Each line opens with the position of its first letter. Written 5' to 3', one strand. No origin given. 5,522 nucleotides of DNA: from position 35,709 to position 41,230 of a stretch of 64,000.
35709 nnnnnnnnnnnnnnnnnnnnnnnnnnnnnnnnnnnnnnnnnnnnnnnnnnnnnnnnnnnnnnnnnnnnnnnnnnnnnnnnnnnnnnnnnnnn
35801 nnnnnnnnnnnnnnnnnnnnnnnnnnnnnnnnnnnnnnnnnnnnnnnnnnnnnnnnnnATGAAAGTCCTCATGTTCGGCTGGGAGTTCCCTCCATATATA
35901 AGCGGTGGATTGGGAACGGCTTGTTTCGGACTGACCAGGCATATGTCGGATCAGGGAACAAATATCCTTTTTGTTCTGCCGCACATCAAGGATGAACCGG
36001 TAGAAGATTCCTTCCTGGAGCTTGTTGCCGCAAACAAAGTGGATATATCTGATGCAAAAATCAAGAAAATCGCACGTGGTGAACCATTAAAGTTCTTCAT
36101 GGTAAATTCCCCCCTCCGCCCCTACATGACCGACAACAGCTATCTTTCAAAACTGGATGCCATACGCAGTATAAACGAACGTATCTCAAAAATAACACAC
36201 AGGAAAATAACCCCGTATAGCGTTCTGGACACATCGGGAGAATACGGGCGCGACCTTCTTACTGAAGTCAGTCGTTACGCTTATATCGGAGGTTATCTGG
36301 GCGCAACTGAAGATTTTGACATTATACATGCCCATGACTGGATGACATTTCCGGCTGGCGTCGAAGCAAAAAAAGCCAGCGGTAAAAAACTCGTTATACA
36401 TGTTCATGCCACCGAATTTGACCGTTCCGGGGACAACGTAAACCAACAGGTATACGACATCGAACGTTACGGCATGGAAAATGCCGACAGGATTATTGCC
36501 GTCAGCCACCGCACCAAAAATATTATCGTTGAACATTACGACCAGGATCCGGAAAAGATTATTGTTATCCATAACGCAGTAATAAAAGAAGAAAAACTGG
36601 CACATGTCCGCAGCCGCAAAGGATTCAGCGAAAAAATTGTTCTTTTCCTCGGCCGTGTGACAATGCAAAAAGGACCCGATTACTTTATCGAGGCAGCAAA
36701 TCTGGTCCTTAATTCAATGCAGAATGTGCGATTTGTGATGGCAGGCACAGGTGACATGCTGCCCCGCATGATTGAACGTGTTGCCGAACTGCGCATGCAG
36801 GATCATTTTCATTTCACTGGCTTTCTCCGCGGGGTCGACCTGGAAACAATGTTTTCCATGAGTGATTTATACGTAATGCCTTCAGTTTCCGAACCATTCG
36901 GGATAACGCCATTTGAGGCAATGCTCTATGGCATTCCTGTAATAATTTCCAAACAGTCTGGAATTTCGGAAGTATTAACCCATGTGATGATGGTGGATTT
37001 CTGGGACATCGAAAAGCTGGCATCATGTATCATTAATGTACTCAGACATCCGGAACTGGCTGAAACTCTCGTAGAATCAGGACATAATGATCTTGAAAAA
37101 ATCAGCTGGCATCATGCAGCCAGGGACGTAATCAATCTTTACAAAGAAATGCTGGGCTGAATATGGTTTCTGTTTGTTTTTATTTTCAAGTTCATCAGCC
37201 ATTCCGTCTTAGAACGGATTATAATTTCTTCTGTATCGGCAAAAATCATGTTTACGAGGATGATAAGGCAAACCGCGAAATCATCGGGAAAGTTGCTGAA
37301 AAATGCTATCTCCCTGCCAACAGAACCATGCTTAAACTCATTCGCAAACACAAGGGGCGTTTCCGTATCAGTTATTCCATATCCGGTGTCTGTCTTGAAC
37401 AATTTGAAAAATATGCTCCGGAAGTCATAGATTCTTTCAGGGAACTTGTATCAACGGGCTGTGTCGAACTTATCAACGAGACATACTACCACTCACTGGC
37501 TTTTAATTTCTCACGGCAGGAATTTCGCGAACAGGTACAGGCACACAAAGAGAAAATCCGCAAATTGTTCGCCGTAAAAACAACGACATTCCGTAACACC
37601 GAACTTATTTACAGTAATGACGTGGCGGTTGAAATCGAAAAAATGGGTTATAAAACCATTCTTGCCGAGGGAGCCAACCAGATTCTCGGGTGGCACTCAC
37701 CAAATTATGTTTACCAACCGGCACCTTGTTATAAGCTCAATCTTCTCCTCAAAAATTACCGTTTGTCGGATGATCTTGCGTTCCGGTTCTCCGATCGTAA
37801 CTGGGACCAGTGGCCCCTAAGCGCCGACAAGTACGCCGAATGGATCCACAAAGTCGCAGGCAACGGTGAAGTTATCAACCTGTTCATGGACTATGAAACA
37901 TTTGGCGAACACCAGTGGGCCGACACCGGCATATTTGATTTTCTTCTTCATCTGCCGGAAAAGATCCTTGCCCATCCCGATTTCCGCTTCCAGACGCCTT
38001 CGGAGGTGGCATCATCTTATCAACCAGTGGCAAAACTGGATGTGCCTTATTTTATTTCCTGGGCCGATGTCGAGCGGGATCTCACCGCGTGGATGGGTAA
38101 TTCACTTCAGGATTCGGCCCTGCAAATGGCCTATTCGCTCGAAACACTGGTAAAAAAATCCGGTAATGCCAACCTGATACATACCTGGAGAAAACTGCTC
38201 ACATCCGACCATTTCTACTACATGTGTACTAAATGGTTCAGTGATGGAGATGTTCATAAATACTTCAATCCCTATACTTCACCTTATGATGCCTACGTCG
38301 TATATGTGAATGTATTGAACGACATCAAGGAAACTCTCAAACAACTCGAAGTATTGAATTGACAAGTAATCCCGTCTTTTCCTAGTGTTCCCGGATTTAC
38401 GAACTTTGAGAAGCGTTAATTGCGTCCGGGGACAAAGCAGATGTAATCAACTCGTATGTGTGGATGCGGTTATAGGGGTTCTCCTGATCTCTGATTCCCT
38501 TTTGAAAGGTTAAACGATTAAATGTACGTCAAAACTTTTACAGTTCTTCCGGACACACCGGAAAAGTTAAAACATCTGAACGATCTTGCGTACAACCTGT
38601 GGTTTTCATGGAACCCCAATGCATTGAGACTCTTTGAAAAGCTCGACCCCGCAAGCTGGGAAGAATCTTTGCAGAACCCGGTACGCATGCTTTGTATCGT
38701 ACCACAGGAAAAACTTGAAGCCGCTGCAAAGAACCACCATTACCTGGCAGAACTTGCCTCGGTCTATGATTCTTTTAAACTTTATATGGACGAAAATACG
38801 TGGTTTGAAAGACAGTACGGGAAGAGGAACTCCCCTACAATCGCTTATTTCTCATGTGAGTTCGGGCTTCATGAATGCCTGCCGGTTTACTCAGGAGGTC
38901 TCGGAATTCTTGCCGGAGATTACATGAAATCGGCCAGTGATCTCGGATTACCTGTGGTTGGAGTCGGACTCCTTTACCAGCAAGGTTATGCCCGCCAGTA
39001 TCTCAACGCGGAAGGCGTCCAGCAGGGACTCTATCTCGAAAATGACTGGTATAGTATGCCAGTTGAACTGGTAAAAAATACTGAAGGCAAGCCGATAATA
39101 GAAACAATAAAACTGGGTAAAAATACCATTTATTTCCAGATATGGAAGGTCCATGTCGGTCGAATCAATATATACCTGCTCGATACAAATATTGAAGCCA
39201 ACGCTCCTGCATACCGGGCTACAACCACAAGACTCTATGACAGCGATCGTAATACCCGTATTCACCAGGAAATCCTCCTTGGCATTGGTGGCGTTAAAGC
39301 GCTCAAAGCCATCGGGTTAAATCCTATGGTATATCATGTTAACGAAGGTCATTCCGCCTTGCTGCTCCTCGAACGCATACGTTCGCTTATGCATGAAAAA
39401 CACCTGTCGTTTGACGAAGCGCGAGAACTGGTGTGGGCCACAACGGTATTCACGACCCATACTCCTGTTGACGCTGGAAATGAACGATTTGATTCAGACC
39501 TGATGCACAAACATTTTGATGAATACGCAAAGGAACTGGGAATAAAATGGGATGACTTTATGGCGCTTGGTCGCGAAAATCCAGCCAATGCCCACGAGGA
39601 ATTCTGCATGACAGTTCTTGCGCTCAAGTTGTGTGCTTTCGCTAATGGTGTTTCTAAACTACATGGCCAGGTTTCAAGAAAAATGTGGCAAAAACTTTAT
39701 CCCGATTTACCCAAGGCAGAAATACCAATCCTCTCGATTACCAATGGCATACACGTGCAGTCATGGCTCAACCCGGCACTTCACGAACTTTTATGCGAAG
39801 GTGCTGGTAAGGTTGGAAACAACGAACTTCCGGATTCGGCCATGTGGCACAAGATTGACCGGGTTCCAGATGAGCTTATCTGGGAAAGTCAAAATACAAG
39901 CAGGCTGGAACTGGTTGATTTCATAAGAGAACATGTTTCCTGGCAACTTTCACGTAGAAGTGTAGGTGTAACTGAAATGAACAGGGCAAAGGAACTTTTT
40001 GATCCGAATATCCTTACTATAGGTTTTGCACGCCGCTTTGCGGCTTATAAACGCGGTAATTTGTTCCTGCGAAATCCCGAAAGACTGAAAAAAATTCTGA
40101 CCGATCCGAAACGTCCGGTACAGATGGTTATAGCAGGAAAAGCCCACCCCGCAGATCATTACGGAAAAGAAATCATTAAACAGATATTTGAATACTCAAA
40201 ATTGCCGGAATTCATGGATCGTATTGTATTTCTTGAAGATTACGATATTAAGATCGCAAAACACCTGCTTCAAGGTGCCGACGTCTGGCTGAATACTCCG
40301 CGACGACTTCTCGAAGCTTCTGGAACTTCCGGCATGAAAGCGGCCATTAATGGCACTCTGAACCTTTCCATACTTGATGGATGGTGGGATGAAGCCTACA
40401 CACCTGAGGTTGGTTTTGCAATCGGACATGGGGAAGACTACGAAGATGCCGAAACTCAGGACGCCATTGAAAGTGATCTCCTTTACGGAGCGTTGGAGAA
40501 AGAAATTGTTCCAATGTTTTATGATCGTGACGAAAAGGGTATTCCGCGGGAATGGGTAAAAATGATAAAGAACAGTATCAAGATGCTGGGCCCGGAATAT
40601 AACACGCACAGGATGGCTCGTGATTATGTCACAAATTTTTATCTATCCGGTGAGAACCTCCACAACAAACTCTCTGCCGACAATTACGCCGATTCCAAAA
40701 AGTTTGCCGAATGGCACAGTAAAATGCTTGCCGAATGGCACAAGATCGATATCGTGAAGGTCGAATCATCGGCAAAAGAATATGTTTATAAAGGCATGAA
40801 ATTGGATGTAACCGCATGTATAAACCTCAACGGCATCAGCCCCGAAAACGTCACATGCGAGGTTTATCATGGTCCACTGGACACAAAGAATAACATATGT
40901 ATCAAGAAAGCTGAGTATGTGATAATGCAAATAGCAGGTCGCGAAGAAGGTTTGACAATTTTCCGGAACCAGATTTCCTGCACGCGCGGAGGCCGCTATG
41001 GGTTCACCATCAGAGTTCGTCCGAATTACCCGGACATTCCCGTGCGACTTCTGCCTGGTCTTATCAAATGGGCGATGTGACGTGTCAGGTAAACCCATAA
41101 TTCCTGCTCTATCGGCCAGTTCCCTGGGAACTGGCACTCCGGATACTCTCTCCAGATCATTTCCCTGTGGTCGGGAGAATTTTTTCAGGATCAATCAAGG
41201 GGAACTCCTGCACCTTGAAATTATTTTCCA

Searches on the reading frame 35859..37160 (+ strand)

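Call 57: search_protein_families(library=pfam, proteins=[window:35859-37160:+], max_evalue=0.00001)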
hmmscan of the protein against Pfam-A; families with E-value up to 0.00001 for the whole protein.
window:35859-37160:+ (433 aa): 6 families
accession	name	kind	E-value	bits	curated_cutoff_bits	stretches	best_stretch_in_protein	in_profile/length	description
PF00534.26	Glycos_transf_1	-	9.6e-33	113.6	26.4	1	257-409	14-170/172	Glycosyl transferases group 1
PF13692.12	Glyco_trans_1_4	-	4.2e-28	98.8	27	1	259-396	2-141/142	Glycosyl transferases group 1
PF20706.3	GT4-conflict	-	2.4e-20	73.3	26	1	158-423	87-384/385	Family 4 Glycosyltransferase in conflict systems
PF13439.12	Glyco_transf_4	-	9.3e-20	71.8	28.5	1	150-241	70-166/170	Glycosyltransferase Family 4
PF08323.17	Glyco_transf_5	-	5.6e-16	59.4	22.7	1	2-227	1-228/239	Starch synthase catalytic domain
PF13579.12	Glyco_trans_4_4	-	4.6e-14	53.5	29.7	1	131-239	51-157/158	Glycosyl transferase 4-like domain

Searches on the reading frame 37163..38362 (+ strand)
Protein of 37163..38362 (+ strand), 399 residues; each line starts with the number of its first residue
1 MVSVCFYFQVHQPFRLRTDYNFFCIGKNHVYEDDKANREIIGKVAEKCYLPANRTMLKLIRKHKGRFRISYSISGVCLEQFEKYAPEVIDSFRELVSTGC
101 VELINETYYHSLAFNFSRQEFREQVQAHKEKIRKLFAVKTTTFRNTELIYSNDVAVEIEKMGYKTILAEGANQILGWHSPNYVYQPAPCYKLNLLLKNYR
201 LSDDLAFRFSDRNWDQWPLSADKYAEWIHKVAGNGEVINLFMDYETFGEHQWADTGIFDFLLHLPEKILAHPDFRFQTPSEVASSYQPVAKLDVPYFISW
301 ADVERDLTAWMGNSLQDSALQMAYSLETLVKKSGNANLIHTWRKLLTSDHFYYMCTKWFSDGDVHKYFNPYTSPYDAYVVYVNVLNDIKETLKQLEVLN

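Call 57: search_protein_families(library=pfam, proteins=[window:37163-38362:+], max_evalue=0.00001)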
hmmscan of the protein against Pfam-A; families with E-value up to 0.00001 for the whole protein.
window:37163-38362:+ (399 aa): 2 families
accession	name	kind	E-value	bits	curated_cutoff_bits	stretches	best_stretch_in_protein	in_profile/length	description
PF03065.20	Glyco_hydro_57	-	3.8e-77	259.9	21.2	1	6-294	2-290/291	Glycosyl hydrolase family 57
PF01522.26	Polysacc_deac_1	-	4.1e-07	30.4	23.1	1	90-165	49-123/124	Polysaccharide deacetylase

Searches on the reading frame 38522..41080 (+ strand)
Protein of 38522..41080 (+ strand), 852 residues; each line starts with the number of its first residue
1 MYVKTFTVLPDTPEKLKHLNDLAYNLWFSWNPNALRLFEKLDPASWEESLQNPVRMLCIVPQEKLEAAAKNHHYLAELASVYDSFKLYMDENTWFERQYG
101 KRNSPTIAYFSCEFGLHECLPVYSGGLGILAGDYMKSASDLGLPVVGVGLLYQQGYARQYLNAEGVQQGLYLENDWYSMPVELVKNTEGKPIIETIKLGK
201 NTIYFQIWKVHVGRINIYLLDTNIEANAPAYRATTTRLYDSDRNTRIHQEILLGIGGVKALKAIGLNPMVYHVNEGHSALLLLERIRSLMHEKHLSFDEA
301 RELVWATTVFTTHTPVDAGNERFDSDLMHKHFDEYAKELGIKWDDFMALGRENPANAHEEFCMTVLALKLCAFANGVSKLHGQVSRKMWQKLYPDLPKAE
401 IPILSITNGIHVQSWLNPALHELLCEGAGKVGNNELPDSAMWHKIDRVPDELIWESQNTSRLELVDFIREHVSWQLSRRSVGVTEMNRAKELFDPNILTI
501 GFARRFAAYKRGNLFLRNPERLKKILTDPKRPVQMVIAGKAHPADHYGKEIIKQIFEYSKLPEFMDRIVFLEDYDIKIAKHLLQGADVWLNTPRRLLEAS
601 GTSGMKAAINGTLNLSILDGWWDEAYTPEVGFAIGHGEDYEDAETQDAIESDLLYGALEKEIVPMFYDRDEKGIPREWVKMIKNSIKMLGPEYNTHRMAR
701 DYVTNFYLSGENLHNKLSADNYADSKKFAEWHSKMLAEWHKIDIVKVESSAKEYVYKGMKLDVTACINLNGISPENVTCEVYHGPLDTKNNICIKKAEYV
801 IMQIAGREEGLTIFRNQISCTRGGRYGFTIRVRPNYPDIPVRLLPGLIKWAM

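Call 58: search_protein_families(library=pfam, proteins=[window:38522-41080:+], max_evalue=0.00001)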
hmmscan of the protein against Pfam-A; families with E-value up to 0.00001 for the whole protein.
window:38522-41080:+ (852 aa): 2 families
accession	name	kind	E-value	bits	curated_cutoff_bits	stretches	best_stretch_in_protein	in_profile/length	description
PF11897.13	DUF3417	-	1.8e-37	128.6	25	1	13-120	2-109/109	Protein of unknown function (DUF3417)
PF00343.26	Phosphorylase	-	2.1e-34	119.3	27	1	269-620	218-579/713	Carbohydrate phosphorylase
